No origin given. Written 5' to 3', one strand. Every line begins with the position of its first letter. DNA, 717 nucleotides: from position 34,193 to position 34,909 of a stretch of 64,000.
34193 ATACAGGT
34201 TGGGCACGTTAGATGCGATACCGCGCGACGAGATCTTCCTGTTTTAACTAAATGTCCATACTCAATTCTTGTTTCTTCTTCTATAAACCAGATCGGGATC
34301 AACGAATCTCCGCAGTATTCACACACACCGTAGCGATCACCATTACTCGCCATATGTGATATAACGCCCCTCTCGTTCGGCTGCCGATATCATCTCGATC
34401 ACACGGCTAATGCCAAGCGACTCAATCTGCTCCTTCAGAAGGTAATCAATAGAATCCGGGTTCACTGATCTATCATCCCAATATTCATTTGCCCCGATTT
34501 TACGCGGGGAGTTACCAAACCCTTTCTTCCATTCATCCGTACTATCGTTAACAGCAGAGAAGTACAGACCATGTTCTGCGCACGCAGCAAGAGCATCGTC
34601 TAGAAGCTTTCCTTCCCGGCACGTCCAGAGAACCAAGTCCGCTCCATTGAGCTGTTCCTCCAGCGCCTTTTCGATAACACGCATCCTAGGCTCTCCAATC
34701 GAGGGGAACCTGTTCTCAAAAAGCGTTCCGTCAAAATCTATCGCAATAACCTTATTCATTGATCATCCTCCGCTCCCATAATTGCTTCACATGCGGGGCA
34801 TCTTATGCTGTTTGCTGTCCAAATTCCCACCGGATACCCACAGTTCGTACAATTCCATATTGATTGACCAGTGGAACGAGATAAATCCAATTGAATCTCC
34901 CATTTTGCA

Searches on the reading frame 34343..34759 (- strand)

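Call 75: search_protein_families(library=pfam, proteins=[window:34343-34759:-], max_evalue=0.01)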
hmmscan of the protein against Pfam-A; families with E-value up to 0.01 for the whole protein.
window:34343-34759:- (138 aa): 0 families

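Call 76: search_protein_families(library=phrogs, proteins=[window:34343-34759:-], max_evalue=0.001)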
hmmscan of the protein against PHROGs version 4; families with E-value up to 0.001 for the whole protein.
window:34343-34759:- (138 aa): 2 families
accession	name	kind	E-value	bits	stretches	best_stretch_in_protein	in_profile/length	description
phrog_24386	-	unknown function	2.3e-26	93.7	1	2-100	3-101/339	-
phrog_1238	-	moron, auxiliary metabolic gene and host takeover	1.6e-23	84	1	3-104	23-122/155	phosphoheptose isomerase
